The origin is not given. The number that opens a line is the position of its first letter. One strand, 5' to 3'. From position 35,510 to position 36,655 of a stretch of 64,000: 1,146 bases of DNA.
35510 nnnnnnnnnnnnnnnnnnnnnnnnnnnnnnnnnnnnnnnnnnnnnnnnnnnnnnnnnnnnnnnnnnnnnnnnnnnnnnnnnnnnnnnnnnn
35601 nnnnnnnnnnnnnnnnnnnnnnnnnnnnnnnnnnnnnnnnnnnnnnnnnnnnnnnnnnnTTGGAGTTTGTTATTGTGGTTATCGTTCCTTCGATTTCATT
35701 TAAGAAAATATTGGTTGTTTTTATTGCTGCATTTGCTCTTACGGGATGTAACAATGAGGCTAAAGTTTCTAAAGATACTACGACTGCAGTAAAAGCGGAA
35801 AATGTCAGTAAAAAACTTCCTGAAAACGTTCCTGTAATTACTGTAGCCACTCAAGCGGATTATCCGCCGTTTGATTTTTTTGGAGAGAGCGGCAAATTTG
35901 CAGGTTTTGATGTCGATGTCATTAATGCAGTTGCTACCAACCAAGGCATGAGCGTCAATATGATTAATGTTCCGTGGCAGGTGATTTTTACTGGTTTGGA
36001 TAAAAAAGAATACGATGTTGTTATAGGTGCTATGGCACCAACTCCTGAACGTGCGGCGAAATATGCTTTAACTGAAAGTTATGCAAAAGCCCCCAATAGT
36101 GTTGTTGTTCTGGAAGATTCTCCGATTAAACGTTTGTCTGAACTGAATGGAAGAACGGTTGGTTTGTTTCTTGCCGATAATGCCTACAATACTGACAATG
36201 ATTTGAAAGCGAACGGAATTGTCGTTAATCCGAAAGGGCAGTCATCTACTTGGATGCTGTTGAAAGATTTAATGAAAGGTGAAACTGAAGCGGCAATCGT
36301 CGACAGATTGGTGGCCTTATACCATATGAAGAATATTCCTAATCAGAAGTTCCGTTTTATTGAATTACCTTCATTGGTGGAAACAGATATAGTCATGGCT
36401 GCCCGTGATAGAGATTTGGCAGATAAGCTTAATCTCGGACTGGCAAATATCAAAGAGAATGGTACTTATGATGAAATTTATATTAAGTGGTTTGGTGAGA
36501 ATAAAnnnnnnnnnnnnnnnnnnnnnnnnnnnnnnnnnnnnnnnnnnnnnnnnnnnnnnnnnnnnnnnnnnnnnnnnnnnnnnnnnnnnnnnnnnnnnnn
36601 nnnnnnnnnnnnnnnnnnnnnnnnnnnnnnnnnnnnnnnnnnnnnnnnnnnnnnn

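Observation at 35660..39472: Three tandem paralogous amino-acid-binding lipoproteins with an IS1595-family transposase remnant between copies 2 and 3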

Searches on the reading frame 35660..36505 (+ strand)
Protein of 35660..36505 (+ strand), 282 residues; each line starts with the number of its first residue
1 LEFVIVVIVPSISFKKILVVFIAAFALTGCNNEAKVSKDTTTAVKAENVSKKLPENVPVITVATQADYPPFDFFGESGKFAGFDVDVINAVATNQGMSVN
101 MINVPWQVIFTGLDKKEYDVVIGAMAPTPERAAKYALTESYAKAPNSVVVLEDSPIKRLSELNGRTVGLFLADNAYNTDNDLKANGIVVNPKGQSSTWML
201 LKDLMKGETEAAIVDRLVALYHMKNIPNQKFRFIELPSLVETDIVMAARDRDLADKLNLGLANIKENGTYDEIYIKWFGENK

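Call 4: search_protein_families(library=pfam, proteins=[window:35660-36505:+], max_evalue=0.01)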
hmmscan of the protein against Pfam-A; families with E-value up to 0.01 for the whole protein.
window:35660-36505:+ (282 aa): 3 families
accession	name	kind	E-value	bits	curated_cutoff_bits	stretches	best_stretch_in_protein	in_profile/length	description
PF00497.25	SBP_bac_3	-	2.9e-37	127.8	26.4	1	60-280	1-132/132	Bacterial extracellular solute-binding proteins, family 3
PF09084.16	NMT1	-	2.5e-05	24.7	20.5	1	138-224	67-157/216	NMT1/THI5 like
PF08139.17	LPAM_1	-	0.0046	17.8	20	0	15-31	2-18/18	Prokaryotic membrane lipoprotein lipid attachment site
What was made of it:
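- On Bacterial lipoproteins: The Pfam LPAM_1 hit for copy 1 is below its cut-off (call 4).
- SBP_bac_3 at E 1e-34 to 1e-37 (call 4).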

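Call 10: search_protein_families(library=ncbifam, proteins=[window:35660-36505:+], max_evalue=0.001)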
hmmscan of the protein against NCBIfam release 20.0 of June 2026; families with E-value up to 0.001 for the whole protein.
window:35660-36505:+ (282 aa): 12 families
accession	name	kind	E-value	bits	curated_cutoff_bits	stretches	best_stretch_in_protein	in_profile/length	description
TIGR01096.1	3A0103s03R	subfamily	4.5e-34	118.1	256.35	1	59-278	25-250/250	lysine/arginine/ornithine ABC transporter substrate-binding protein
NF008426.0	PRK11260.1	equivalog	1.3e-29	103.3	312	1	41-280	25-262/266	cystine ABC transporter substrate-binding protein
NF007029.0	PRK09495.1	equivalog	3.8e-21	76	303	1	59-280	26-245/248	glutamine ABC transporter substrate-binding protein GlnH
NF041765.1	ArtJ_Ecoli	equivalog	1.5e-20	73.8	510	1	60-279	23-242/243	arginine ABC transporter substrate-binding protein ArtJ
NF041764.1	ArtI_Ecoli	equivalog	4.5e-18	65.5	522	1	59-278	22-241/243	arginine ABC transporter substrate-binding protein ArtI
NF011583.0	PRK15007.1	subfamily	1.3e-16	60.7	358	1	59-278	22-241/243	arginine ABC transporter substrate-binding protein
NF011965.0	PRK15437.1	equivalog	1.1e-13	51.3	459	1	60-278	28-253/260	histidine ABC transporter substrate-binding protein HisJ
NF011586.0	PRK15010.1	equivalog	5.7e-13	49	440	1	53-279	24-254/260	lysine/arginine/ornithine ABC transporter substrate-binding protein ArgT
NF008112.0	PRK10859.1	equivalog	2.2e-12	46.2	354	1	21-280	12-267/483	membrane-bound lytic murein transglycosylase MltF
NF052427.1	StpK7MSMEG_1200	equivalog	1.4e-10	40.3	900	1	43-278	344-585/601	serine/threonine protein kinase StpK7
TIGR02995.1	ectoine_ehuB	equivalog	3.2e-09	36.4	190.9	1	63-276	37-258/275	ectoine/hydroxyectoine ABC transporter substrate-binding protein EhuB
NF008885.0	PRK11917.1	equivalog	5.3e-09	36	373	1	14-173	3-157/259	bifunctional adhesin/ABC transporter aspartate/glutamate-binding protein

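Call 16: find_related_loci(query=A1, collection=genome_contigs, flank=10000)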
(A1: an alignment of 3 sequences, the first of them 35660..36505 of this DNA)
Query A1 (282 aa) in genome_contigs; peptide patterns used: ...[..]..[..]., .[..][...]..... (x = any residue, [..] = any of these).
599 stretches matched a pattern (row limit reached: there are more); 254 encode a relative of the query (tblastn E <= 1e-3); the best 80 are kept; 80 distinct loci.
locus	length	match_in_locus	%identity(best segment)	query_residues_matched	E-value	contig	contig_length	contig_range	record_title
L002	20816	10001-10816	30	9-278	3e-33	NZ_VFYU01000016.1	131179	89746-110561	Psychrobacter sp. I-STPA10 Contigs0_9_len_T:131179, whole genome shotgun sequence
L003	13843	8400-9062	32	60-282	9e-31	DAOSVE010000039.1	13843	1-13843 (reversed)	MAG TPA_asm: Candidatus Atribacteria bacterium isolate AMR_MDS_2171 NODE_2654_length_13843_cov_74.406295, whole genome s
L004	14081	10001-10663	32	60-282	8e-31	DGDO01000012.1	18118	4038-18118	MAG TPA_asm: Candidatus Atribacteria bacterium UBA3950 UBA3950_contig_22236, whole genome shotgun sequence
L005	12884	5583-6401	29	15-281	4e-29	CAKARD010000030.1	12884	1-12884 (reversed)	MAG TPA_asm: uncultured Kingella sp. isolate SRR15235659_bin.17_metaWRAP_v1.1_MAG genome assembly, contig: NODE_1340_len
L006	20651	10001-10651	32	60-279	1e-27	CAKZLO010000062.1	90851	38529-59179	MAG TPA_asm: uncultured Ardenticatenia bacterium isolate SRR5214706_bin.41_CONCOCT_v1.1_MAG genome assembly, contig: ERZ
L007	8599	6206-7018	29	4-280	1e-27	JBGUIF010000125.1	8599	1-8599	MAG: Anaerobutyricum sp. isolate ruminal_MAG_333 ruminal_MAG_333_contig_0125, whole genome shotgun sequence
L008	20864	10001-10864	27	11-280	2e-27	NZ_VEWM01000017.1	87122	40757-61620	Psychrobacter sp. I-STPA6b Contigs1_10_len:87122, whole genome shotgun sequence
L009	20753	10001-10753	29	14-281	7e-28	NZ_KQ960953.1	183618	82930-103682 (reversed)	Megasphaera hutchinsoni strain KA00182 Scaffold187, whole genome shotgun sequence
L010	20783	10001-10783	28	14-278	2e-27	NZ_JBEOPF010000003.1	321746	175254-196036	Psychrobacter sp. CAL346-MNA-CIBAN-0220 contig0003, whole genome shotgun sequence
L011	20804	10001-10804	30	28-281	6e-27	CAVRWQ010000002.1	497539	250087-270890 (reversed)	MAG: uncultured Acidobacteriota bacterium isolate MFD06229.bin.2.89 genome assembly, contig: contig_16796, whole genome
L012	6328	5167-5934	28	17-280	7e-27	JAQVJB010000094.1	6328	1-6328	MAG: Actinomycetota bacterium isolate STE_53 NODE_35430_length_6328_cov_6.951298_Sandtown_E, whole genome shotgun sequen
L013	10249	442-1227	29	12-277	1e-26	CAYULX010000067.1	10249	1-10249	MAG TPA_asm: uncultured Eubacterium sp. isolate SRP141132_co1_30 genome assembly, contig: NODE_5554_length_10249_cov_9.7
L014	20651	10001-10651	32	60-279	3e-26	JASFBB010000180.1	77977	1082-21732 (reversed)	MAG: Anaerolineae bacterium isolate PO_14 k141_370316, whole genome shotgun sequence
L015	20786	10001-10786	28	13-277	2e-26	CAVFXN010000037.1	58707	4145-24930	Bacteroidaceae bacterium isolate SRR8978373_cleanbin_000004 genome assembly, contig: Spades_SRR8978373_contig_22, whole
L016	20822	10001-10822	27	7-279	6e-26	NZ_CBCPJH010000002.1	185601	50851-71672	Psychrobacter glacincola strain SF1672 isolate SF1672 2.1, whole genome shotgun sequence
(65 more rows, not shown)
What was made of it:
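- Tried and rejected: The best hits were 30-32% identical (call 16).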

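Call 47: predict_structure(alignment_id=A1)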
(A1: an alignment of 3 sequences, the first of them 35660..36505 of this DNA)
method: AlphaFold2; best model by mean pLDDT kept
length: 282 residues; sequences in the alignment: 3
mean_pLDDT: 32.8   pTM: 0.20
mean pLDDT of the five models: 32.8, 29.9, 28.6, 28.1, 26.8
residues with pLDDT >= 90: 0; 70-90: 0; 50-70: 1; < 50: 281
segments of 3 or more residues with pLDDT < 50: 1-16, 18-282
pLDDT, mean of each block of 10 residues (from residue 1): 35 46 42 29 30 31 26 30 27 27 25 25 30 29 24 33 36 36 38 42 43 35 31 28 30 41 37 33 34
secondary structure, 60 per line:
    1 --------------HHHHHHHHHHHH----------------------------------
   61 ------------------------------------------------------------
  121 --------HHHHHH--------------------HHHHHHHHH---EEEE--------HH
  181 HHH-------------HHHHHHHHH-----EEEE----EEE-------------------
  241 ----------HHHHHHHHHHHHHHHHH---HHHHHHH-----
elements in order: H15-26 H129-134 H155-163 E167-170 H179-183 H197-205 E211-214 E219-221 H251-267 H271-277
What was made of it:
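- Tried and rejected: First AF2 run with three sequences failed (pLDDT 33, call 47).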
